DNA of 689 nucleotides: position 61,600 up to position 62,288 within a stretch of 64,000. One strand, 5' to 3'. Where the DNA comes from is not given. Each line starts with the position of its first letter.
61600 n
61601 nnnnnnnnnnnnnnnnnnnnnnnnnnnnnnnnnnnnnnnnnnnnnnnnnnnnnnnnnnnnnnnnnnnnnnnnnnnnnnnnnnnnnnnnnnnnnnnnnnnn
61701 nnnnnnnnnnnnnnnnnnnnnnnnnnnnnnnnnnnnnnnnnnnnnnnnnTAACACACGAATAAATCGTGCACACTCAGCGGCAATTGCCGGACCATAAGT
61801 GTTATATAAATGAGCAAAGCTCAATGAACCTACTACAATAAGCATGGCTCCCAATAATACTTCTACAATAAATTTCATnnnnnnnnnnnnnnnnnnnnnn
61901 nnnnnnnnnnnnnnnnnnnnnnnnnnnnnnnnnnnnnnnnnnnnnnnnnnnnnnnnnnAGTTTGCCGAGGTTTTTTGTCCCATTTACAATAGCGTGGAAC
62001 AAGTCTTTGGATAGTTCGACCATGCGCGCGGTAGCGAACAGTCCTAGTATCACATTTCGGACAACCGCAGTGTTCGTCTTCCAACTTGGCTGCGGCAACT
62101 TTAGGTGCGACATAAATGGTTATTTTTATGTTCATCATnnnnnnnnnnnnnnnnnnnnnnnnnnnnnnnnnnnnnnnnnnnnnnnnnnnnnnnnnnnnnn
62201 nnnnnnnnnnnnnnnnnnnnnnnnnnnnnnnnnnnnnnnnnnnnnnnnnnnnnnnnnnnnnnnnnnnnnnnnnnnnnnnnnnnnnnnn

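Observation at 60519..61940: Duplicated promoter/leader cassette driving small hydrophobic peptides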

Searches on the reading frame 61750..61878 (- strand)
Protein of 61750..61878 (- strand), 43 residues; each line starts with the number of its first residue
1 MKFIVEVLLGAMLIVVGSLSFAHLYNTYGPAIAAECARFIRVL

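Call 10: search_protein_families(library=pfam, max_evalue=0.1, proteins=[window:61750-61878:-])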
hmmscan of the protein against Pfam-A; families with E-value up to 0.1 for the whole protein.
seq(43 aa): 0 families

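Call 11: search_protein_families(library=phrogs, max_evalue=0.1, proteins=[window:61750-61878:-])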
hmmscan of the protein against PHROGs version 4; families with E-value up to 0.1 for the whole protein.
seq(43 aa): 1 family
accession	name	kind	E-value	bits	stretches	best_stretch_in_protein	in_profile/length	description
phrog_32659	-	unknown function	0.034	15.2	1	2-29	42-69/160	-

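Call 40: search_protein_families(library=padloc, max_evalue=0.1, proteins=[window:61750-61878:-])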
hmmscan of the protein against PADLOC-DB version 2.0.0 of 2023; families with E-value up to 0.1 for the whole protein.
seq(43 aa): 0 families

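Call 41: search_protein_families(library=ncbifam, max_evalue=0.1, proteins=[window:61750-61878:-])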
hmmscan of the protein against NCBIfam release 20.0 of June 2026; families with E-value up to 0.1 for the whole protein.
seq(43 aa): 0 families

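Call 80: list_cluster_members(proteins=[window:61750-61878:-, window:61473-61661:-, window:61126-61332:-, window:60624-60962:-, P0001, window:62236-62478:-, window:61959-62138:-, window:59196-59546:-])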
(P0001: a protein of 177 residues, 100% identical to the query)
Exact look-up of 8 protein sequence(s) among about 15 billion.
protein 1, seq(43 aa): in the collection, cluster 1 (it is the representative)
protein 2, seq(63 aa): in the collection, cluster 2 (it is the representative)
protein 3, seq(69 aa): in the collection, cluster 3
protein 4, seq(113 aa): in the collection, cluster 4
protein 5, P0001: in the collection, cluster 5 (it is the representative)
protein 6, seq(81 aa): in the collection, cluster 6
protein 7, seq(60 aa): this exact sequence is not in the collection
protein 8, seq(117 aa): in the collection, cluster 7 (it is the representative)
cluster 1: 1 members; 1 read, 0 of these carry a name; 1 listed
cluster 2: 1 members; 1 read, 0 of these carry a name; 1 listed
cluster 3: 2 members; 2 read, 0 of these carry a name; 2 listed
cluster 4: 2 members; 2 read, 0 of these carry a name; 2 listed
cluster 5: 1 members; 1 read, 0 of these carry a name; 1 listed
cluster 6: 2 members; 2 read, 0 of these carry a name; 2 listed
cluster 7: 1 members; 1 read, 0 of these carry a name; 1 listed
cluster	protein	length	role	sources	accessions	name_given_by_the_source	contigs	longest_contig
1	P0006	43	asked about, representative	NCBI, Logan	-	-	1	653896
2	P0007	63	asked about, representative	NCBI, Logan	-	-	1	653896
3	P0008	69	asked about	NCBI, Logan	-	-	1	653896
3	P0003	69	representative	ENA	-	-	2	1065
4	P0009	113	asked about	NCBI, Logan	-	-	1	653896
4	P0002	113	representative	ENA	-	-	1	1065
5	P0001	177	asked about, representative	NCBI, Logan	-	-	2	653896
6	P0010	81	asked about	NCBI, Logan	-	-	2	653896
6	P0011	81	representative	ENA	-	-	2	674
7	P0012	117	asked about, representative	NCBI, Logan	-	-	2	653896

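Call 81: find_encoding_contigs(protein=P0011, flank=5000, max_places=5)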
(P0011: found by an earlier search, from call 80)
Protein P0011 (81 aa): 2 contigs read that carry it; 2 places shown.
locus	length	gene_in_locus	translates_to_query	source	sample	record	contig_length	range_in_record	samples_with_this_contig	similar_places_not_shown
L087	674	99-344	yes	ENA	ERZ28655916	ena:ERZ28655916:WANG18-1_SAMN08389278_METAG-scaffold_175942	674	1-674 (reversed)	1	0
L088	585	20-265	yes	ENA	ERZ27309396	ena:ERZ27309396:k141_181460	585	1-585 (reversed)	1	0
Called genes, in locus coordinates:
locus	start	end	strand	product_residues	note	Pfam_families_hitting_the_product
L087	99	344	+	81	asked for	-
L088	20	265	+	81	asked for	-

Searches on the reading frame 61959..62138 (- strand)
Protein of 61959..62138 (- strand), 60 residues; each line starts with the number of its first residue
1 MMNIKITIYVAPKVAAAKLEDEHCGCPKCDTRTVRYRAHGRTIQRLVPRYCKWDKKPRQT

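Call 10: search_protein_families(library=pfam, max_evalue=0.1, proteins=[window:61959-62138:-])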
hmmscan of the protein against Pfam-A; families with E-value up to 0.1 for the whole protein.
seq(60 aa): 0 families

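Call 11: search_protein_families(library=phrogs, max_evalue=0.1, proteins=[window:61959-62138:-])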
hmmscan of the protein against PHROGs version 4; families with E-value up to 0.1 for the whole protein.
seq(60 aa): 1 family
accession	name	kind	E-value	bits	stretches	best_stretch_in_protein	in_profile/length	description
phrog_31359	-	unknown function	0.038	14.5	1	31-56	226-251/260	-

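Call 40: search_protein_families(library=padloc, max_evalue=0.1, proteins=[window:61959-62138:-])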
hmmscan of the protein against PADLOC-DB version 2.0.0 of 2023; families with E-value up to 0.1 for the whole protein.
seq(60 aa): 0 families

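Call 41: search_protein_families(library=ncbifam, max_evalue=0.1, proteins=[window:61959-62138:-])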
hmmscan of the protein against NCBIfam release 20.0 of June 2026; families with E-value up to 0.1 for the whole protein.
seq(60 aa): 0 families
